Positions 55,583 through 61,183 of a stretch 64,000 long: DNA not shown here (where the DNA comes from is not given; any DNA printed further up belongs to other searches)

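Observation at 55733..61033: Single-gene double-lipase / macro-like / caspase-like (CHAT) protein: candidate self-contained protease-activated signalling or defence system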

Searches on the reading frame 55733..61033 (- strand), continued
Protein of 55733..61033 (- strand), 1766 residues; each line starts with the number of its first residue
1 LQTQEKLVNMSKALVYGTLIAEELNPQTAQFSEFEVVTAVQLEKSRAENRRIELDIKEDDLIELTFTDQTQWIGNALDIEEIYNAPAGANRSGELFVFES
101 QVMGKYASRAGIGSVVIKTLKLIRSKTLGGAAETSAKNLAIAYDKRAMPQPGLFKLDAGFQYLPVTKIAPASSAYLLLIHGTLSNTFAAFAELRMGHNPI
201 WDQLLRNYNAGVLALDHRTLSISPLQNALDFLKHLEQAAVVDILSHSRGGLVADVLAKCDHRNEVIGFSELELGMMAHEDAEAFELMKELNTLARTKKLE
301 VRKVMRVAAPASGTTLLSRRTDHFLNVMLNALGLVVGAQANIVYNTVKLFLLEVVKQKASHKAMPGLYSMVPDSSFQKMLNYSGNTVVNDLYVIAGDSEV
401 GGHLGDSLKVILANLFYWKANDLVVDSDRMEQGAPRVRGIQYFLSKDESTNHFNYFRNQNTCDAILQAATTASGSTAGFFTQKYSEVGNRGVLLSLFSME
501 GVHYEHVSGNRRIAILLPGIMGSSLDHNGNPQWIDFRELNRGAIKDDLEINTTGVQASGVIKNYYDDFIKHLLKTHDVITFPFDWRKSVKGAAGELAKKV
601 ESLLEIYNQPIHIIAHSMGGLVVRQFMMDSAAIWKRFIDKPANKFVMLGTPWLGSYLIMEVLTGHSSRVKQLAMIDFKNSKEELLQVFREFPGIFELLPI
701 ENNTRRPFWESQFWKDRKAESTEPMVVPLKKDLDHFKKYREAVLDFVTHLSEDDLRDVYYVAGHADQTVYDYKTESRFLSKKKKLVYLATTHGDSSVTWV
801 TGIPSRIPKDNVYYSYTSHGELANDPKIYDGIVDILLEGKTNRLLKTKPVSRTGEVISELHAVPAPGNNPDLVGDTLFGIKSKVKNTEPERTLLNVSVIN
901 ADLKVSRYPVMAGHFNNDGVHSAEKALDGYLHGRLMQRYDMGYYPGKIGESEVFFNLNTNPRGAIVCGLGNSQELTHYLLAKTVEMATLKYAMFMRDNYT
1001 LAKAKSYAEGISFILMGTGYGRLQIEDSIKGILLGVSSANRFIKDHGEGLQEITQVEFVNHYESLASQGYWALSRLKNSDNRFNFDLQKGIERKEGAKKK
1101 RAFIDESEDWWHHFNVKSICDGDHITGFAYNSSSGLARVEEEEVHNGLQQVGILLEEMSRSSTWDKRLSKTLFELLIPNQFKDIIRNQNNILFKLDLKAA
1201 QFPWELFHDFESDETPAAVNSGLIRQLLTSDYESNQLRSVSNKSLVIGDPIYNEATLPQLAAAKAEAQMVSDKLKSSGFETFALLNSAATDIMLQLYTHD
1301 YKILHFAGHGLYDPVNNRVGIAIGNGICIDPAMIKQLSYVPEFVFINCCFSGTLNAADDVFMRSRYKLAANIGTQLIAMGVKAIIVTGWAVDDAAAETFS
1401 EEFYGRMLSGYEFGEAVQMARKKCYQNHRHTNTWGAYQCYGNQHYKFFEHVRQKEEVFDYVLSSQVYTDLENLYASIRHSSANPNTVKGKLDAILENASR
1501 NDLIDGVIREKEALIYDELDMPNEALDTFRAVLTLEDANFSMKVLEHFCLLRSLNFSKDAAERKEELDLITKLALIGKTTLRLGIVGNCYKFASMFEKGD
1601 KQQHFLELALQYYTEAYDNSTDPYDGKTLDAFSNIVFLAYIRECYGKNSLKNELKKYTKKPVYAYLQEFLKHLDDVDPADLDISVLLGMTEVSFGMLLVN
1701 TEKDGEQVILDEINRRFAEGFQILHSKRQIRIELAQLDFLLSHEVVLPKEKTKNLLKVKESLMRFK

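Call 9: find_homologous_proteins(query=window:55733-61006:-, max_evalue=0.00001)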
Query window:55733-61006:- (1757 aa): 196 proteins with E <= 0.00001 among 8000 candidates; the best 120 are listed.
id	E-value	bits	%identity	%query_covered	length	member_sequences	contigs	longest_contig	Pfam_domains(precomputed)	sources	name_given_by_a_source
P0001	0.0e+0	4007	100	100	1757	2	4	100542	PF02450.22,PF12770.13,PF07819.20,PF24096.3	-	-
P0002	0.0e+0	3640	89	100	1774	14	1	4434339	PF02450.22,PF12770.13,PF07819.20,PF24096.3,PF20308.5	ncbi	-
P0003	0.0e+0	3571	87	100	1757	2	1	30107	PF05057.21,PF12697.14,PF02450.22,PF12770.13,PF07819.20,PF24096.3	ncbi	-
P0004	0.0e+0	2966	73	100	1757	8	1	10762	PF02450.22,PF12770.13,PF24096.3,PF20308.5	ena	-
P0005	0.0e+0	2839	70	100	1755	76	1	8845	PF02450.22,PF12770.13,PF07819.20,PF24096.3,PF20308.5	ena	-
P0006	0.0e+0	2787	69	100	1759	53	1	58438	PF05057.21,PF02450.22,PF12770.13,PF24096.3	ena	-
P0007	0.0e+0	2403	60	100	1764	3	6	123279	PF05057.21,PF02450.22,PF12770.13,PF07819.20,PF24096.3,PF20308.5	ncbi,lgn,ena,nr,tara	ncbi:MAG: hypothetical protein CL868_04250 [Cytophagaceae bacterium]|nr:hypothetical protein [Cytoph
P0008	0.0e+0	2386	60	100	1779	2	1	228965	PF05057.21,PF02450.22,PF12770.13,PF07819.20,PF24096.3,PF20308.5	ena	-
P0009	0.0e+0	2377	59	100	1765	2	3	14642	PF05057.21,PF02450.22,PF12770.13,PF07819.20,PF24096.3,PF20308.5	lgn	-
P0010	0.0e+0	2271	58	100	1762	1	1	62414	PF05057.21,PF02450.22,PF12770.13,PF24096.3,PF20308.5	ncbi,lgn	ncbi:MAG: CHAT domain-containing protein [Leeuwenhoekiella sp.]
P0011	0.0e+0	2268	57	100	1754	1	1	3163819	PF02450.22,PF12770.13,PF07819.20,PF24096.3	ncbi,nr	ncbi:DUF7379 domain-containing protein [Croceiramulus getboli]|nr:CHAT domain-containing protein [Fl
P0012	0.0e+0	1972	52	100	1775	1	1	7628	PF02450.22,PF12770.13,PF07819.20,PF24096.3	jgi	jgi:CHAT domain-containing protein/pimeloyl-ACP methyl ester carboxylesterase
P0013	0.0e+0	1922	51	99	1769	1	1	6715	PF05057.21,PF02450.22,PF05990.19,PF12770.13,PF24096.3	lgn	-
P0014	0.0e+0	1919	51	98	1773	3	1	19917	PF02450.22,PF12770.13,PF07819.20,PF24096.3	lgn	-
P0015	0.0e+0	1910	51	99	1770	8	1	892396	PF05057.21,PF02450.22,PF12770.13,PF07819.20,PF24096.3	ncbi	ncbi:MAG: hypothetical protein Mars2KO_05410 [Maribacter sp.]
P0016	0.0e+0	1895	50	100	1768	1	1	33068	PF05057.21,PF02450.22,PF12770.13,PF07819.20,PF24096.3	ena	-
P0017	0.0e+0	1887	50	100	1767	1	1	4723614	PF02450.22,PF12770.13,PF07819.20,PF24096.3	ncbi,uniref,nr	ncbi:CHAT domain-containing protein [Aggregatimonas sangjinii]|uniref:CHAT domain-containing protein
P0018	0.0e+0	1882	50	99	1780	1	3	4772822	PF06028.18,PF05057.21,PF02450.22,PF05990.19,PF12770.13,PF07819.20,PF24096.3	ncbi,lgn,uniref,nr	ncbi:CHAT domain-containing protein [Mariniflexile sp. AS56]|uniref:DUF7379 domain-containing protei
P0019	0.0e+0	1881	51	98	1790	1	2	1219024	PF05057.21,PF02450.22,PF12770.13,PF07819.20,PF24096.3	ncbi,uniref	ncbi:DUF7379 domain-containing protein [Gelatiniphilus marinus]|uniref:CHAT domain-containing protei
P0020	0.0e+0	1879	50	99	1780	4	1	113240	PF05057.21,PF02450.22,PF12770.13,PF07819.20,PF24096.3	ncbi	-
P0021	0.0e+0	1876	51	97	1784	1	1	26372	PF05057.21,PF02450.22,PF05990.19,PF12770.13,PF07819.20,PF24096.3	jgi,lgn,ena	-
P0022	0.0e+0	1874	50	99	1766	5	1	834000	PF05057.21,PF02450.22,PF12770.13,PF24096.3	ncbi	-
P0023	0.0e+0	1874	50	98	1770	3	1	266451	PF05057.21,PF02450.22,PF12770.13,PF07819.20,PF24096.3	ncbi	ncbi:CHAT domain-containing protein [Lacinutrix cladophorae]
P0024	0.0e+0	1868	50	99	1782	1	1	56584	PF05057.21,PF02450.22,PF12770.13,PF07819.20,PF24096.3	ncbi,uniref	ncbi:CHAT domain-containing protein [Mariniflexile sp.]|uniref:CHAT domain-containing protein n=1 Ta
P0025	0.0e+0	1865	51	98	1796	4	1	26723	PF05057.21,PF02450.22,PF12770.13,PF07819.20,PF24096.3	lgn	-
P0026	0.0e+0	1855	51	98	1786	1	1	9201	PF05057.21,PF02450.22,PF12770.13,PF07819.20,PF24096.3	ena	-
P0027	0.0e+0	1853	50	99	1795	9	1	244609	PF05057.21,PF02450.22,PF12770.13,PF07819.20,PF24096.3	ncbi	-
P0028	0.0e+0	1853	51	97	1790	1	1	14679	PF05057.21,PF02450.22,PF12770.13,PF24096.3,PF20308.5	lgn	-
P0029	0.0e+0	1851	50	100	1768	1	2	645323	PF02450.22,PF12770.13,PF24096.3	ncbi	-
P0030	0.0e+0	1850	50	98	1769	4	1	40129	PF05057.21,PF02450.22,PF12770.13,PF07819.20,PF24096.3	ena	-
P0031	0.0e+0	1850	51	98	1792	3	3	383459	PF05057.21,PF02450.22,PF12770.13,PF24096.3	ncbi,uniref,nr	ncbi:DUF7379 domain-containing protein [Hwangdonia seohaensis]|uniref:CHAT domain-containing protein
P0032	0.0e+0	1849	50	98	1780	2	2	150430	PF05057.21,PF02450.22,PF12770.13,PF07819.20,PF24096.3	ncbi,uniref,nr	ncbi:CHAT domain-containing protein [Mariniflexile gromovii]|uniref:CHAT domain-containing protein n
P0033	0.0e+0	1844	50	98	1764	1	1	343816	PF05057.21,PF02450.22,PF12770.13,PF07819.20,PF24096.3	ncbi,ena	-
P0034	0.0e+0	1843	50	98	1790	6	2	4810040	PF05057.21,PF02450.22,PF12770.13,PF24096.3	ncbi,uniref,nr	ncbi:DUF7379 domain-containing protein [Winogradskyella forsetii]|uniref:DUF7379 domain-containing p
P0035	0.0e+0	1842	50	97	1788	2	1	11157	PF05057.21,PF02450.22,PF12770.13,PF07819.20,PF24096.3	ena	-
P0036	0.0e+0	1838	49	97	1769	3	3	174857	PF05057.21,PF02450.22,PF12770.13,PF24096.3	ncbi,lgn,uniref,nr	ncbi:CHAT domain-containing protein [Subsaximicrobium wynnwilliamsii]|uniref:CHAT domain-containing 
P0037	0.0e+0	1837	50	97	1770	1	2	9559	PF02450.22,PF12770.13,PF07819.20,PF24096.3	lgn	-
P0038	0.0e+0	1836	50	99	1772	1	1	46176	PF02450.22,PF12770.13,PF07819.20,PF24096.3,PF20308.5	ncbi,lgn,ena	-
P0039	0.0e+0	1836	49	99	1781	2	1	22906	PF05057.21,PF02450.22,PF12770.13,PF07819.20,PF24096.3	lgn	-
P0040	0.0e+0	1834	50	98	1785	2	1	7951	PF05057.21,PF02450.22,PF12770.13,PF24096.3,PF20308.5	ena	-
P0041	0.0e+0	1833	50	99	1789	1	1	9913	PF05057.21,PF02450.22,PF12770.13,PF24096.3,PF20308.5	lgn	-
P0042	0.0e+0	1832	51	97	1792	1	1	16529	PF05057.21,PF02450.22,PF12770.13,PF24096.3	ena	-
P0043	0.0e+0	1828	50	97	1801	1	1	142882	PF05057.21,PF02450.22,PF05990.19,PF12770.13,PF07819.20,PF24096.3,PF20308.5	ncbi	-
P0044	0.0e+0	1825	50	98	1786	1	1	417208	PF05057.21,PF02450.22,PF12770.13,PF07819.20,PF24096.3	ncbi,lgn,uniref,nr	ncbi:CHAT domain-containing protein [Gelidibacter salicanalis]|uniref:CHAT domain-containing protein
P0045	0.0e+0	1825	50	98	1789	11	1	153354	PF05057.21,PF02450.22,PF12770.13,PF24096.3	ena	-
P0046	0.0e+0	1822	50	98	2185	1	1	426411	PF02450.22,PF05990.19,PF12770.13,PF07819.20,PF24096.3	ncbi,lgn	-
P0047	0.0e+0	1819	50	98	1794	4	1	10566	PF05057.21,PF02450.22,PF12770.13,PF07819.20,PF24096.3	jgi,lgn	-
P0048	0.0e+0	1819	50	97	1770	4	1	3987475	PF05057.21,PF02450.22,PF12770.13,PF07819.20,PF24096.3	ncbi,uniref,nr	ncbi:CHAT domain-containing protein [Lacinutrix sp. WUR7]|uniref:DUF7379 domain-containing protein n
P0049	0.0e+0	1817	50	98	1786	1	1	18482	PF05057.21,PF02450.22,PF12770.13,PF24096.3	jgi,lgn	-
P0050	0.0e+0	1817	49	98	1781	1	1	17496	PF05057.21,PF00656.28,PF02450.22,PF12770.13,PF07819.20,PF24096.3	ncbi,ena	-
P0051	0.0e+0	1814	49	98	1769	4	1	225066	PF05057.21,PF02450.22,PF12770.13,PF07819.20,PF24096.3,PF20308.5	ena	-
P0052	0.0e+0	1812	50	96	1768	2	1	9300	PF05057.21,PF02450.22,PF12770.13,PF07819.20,PF24096.3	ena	-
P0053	0.0e+0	1812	49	98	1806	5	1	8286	PF05057.21,PF02450.22,PF12770.13,PF07819.20,PF24096.3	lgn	-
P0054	0.0e+0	1803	49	99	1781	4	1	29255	PF05057.21,PF02450.22,PF12770.13,PF07819.20,PF24096.3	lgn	-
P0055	0.0e+0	1803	50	97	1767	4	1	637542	PF05057.21,PF02450.22,PF12770.13,PF07819.20,PF24096.3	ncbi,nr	nr:CHAT domain-containing protein [uncultured Psychroserpens sp.]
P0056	0.0e+0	1802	49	99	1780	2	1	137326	PF06028.18,PF05057.21,PF02450.22,PF12770.13,PF07819.20,PF24096.3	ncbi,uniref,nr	ncbi:CHAT domain-containing protein [Algibacter mikhailovii]|uniref:CHAT domain-containing protein n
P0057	0.0e+0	1786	49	98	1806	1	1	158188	PF05057.21,PF02450.22,PF12770.13,PF24096.3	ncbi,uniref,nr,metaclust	ncbi:hypothetical protein PK35_14990 [Tamlana nanhaiensis]|uniref:Uncharacterized protein n=1 Tax=Ne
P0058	0.0e+0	1776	48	100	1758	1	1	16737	PF05057.21,PF02450.22,PF12770.13,PF07819.20,PF24096.3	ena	-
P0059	0.0e+0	1775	49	97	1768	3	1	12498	PF05057.21,PF02450.22,PF12770.13,PF07819.20,PF24096.3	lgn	-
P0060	0.0e+0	1770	48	99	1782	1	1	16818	PF02450.22,PF12770.13,PF07819.20,PF24096.3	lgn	-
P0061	0.0e+0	1760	48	99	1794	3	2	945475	PF05057.21,PF02450.22,PF05990.19,PF12770.13,PF07819.20,PF24096.3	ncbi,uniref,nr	ncbi:CHAT domain-containing protein [Algibacter miyuki]|uniref:CHAT domain-containing protein n=1 Ta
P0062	0.0e+0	1746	48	97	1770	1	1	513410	PF02450.22,PF12770.13,PF07819.20,PF24096.3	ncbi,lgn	-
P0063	0.0e+0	1743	48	98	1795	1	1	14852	PF02450.22,PF12770.13,PF24096.3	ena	-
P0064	0.0e+0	1729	47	100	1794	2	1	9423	PF02450.22,PF12770.13,PF24096.3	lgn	-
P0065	0.0e+0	1726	47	99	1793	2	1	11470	PF02450.22,PF12770.13,PF07819.20,PF24096.3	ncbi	-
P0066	0.0e+0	1721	47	98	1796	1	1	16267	PF05057.21,PF02450.22,PF12770.13,PF24096.3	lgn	-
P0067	0.0e+0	1721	48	98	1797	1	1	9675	PF02450.22,PF12770.13,PF07819.20,PF24096.3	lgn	-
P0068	0.0e+0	1718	46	100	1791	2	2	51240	PF05057.21,PF02450.22,PF12770.13,PF24096.3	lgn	-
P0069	0.0e+0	1716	47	100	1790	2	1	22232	PF02450.22,PF12770.13,PF07819.20,PF24096.3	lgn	-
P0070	0.0e+0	1714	47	98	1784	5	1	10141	PF02450.22,PF12770.13,PF24096.3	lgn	-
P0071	0.0e+0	1712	47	99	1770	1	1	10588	PF12697.14,PF02450.22,PF05990.19,PF12770.13,PF07819.20,PF24096.3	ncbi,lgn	ncbi:MAG: CHAT domain-containing protein [Bacteroidota bacterium]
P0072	0.0e+0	1706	47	98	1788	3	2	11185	PF02450.22,PF12770.13,PF24096.3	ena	-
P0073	0.0e+0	1706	47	97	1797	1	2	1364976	PF02450.22,PF12770.13,PF24096.3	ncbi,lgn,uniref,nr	ncbi:hypothetical protein GCM10011344_11030 [Dokdonia pacifica]|uniref:Lecithin:cholesterol acyltran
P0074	0.0e+0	1702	47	99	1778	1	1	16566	PF02450.22,PF12770.13,PF07819.20,PF24096.3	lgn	-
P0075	0.0e+0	1689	47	97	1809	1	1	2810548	PF02450.22,PF12770.13,PF07819.20,PF24096.3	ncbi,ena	-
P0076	0.0e+0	1683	47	97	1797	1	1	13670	PF05057.21,PF02450.22,PF05990.19,PF12770.13,PF07819.20,PF24096.3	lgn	-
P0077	0.0e+0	1677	47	99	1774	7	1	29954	PF02450.22,PF12770.13,PF24096.3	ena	-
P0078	0.0e+0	1675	46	97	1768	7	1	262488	PF05057.21,PF02450.22,PF05990.19,PF12770.13,PF07819.20,PF24096.3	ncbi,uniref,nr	ncbi:CHAT domain-containing protein [uncultured Aquimarina sp.]|uniref:CHAT domain-containing protei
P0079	0.0e+0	1613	51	83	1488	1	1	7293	PF02450.22,PF12770.13,PF24096.3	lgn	-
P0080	0.0e+0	1461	42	97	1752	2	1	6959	PF02450.22,PF12770.13,PF24096.3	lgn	-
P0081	0.0e+0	1376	49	76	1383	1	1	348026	PF05057.21,PF02450.22,PF07819.20,PF24096.3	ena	-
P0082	0.0e+0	1323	41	94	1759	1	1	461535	PF02450.22,PF12770.13,PF24096.3,PF20308.5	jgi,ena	-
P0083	0.0e+0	1300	38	100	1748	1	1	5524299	PF02450.22,PF12770.13,PF24096.3,PF20308.5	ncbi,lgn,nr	ncbi:MAG: CHAT domain-containing protein [Saprospiraceae bacterium]|nr:CHAT domain-containing protei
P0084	0.0e+0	1248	38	99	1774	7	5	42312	PF02450.22,PF12770.13,PF07819.20,PF24096.3,PF20308.5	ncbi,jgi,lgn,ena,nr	ncbi:MAG TPA: CHAT domain-containing protein [Saprospiraceae bacterium]|nr:CHAT domain-containing pr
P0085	0.0e+0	1247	40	89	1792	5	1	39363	PF02450.22,PF12770.13,PF07819.20,PF24096.3,PF20308.5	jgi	-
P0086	0.0e+0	1247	40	92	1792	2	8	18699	PF02450.22,PF12770.13,PF07819.20,PF24096.3,PF20308.5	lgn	-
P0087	0.0e+0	1239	38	98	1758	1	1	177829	PF02450.22,PF12770.13,PF24096.3,PF20308.5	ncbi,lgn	-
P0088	0.0e+0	1231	40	90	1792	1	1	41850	PF02450.22,PF02789.24,PF12770.13,PF07819.20,PF24096.3,PF20308.5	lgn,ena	-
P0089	0.0e+0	1217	38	96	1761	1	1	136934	PF02450.22,PF12770.13,PF24096.3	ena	-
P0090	0.0e+0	1198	39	91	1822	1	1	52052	PF02450.22,PF12770.13,PF07819.20,PF24096.3,PF20308.5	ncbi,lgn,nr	ncbi:MAG TPA: CHAT domain-containing protein [Edaphocola sp.]|nr:CHAT domain-containing protein [Eda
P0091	0.0e+0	1189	40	90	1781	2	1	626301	PF02450.22,PF12770.13,PF24096.3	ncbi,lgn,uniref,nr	ncbi:DUF7379 domain-containing protein [Sphingobacterium yanglingense]|uniref:Lecithin:cholesterol a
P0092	0.0e+0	1149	38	90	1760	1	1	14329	PF02450.22,PF12770.13,PF24096.3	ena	-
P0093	0.0e+0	1148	38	90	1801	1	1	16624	PF02450.22,PF12770.13,PF07819.20,PF24096.3,PF20308.5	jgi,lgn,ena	-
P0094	0.0e+0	1114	35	96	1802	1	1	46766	PF02450.22,PF12770.13,PF24096.3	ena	-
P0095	0.0e+0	1044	37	90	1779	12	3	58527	PF02450.22,PF12770.13,PF24096.3,PF20308.5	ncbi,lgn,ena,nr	ncbi:MAG TPA: CHAT domain-containing protein [Ferruginibacter sp.]|nr:CHAT domain-containing protein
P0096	0.0e+0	1037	34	99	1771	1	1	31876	PF02450.22,PF12770.13,PF24096.3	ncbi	ncbi:MAG: CHAT domain-containing protein [Ferruginibacter sp.]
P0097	0.0e+0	1033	34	94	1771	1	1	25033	PF02450.22,PF12770.13,PF24096.3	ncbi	ncbi:MAG: CHAT domain-containing protein [Ferruginibacter sp.]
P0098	0.0e+0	1025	37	89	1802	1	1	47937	PF02450.22,PF12770.13,PF07819.20,PF24096.3,PF20308.5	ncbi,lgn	-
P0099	0.0e+0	1022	36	90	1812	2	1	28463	PF02450.22,PF12770.13,PF24096.3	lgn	-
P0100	4.0e-297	1007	36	89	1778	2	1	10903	PF00656.28,PF02450.22,PF12770.13,PF24096.3,PF20308.5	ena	-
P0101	2.1e-292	992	35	89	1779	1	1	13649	PF02450.22,PF12770.13,PF24096.3,PF20308.5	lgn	-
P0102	3.4e-288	978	36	88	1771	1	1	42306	PF02450.22,PF12770.13,PF24096.3,PF20308.5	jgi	jgi:tetratricopeptide (TPR) repeat protein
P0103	7.3e-288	977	35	90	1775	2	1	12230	PF02450.22,PF12770.13,PF24096.3,PF20308.5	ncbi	-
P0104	9.0e-286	970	35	90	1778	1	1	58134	PF12697.14,PF02450.22,PF12770.13,PF24096.3,PF20308.5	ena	-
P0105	3.9e-281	954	35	86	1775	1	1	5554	PF02450.22,PF12770.13,PF24096.3,PF20308.5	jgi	jgi:CHAT domain-containing protein/glutaredoxin 2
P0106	1.1e-279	950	34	92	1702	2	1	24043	PF02450.22,PF12770.13,PF07819.20,PF24096.3,PF20308.5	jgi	jgi:hypothetical protein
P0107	2.4e-276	939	35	91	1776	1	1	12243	PF02450.22,PF12770.13,PF07819.20,PF24096.3,PF20308.5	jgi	jgi:hypothetical protein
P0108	1.6e-267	909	34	91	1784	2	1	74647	PF02450.22,PF12770.13,PF07819.20,PF24096.3,PF20308.5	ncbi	ncbi:MAG: CHAT domain-containing protein [Niabella sp.]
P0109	1.2e-262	893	37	80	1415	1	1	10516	PF02450.22,PF12770.13,PF24096.3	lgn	-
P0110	2.6e-253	862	31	94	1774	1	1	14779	PF02450.22,PF05990.19,PF12770.13,PF24096.3,PF20308.5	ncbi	ncbi:MAG: CHAT domain-containing protein [Flavobacteriales bacterium]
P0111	7.0e-250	851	33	92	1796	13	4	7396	PF12770.13,PF24096.3,PF20308.5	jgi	jgi:tetratricopeptide (TPR) repeat protein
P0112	9.0e-233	794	33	83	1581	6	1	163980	PF02450.22,PF02789.24,PF12770.13,PF24096.3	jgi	jgi:hypothetical protein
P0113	1.4e-230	787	30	97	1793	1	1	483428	PF05057.21,PF02450.22,PF12770.13,PF24096.3,PF20308.5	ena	-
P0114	1.9e-226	773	34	43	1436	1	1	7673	PF12770.13,PF24096.3,PF20308.5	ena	-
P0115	3.3e-217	743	29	97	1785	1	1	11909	PF02450.22,PF12770.13,PF24096.3,PF20308.5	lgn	-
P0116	8.1e-206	705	31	82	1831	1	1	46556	PF02450.22,PF12770.13,PF07819.20,PF24096.3,PF20308.5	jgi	jgi:tetratricopeptide (TPR) repeat protein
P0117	3.7e-205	703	30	92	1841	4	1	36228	PF02450.22,PF05990.19,PF12770.13,PF24096.3,PF20308.5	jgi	jgi:tetratricopeptide (TPR) repeat protein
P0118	1.9e-203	697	31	80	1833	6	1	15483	PF02450.22,PF12770.13,PF24096.3,PF20308.5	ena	-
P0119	7.1e-203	695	30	85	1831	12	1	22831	PF02450.22,PF12770.13,PF24096.3,PF20308.5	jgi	-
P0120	5.4e-202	692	31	85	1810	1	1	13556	PF02450.22,PF12770.13,PF24096.3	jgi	jgi:CHAT domain/Lecithin:cholesterol acyltransferase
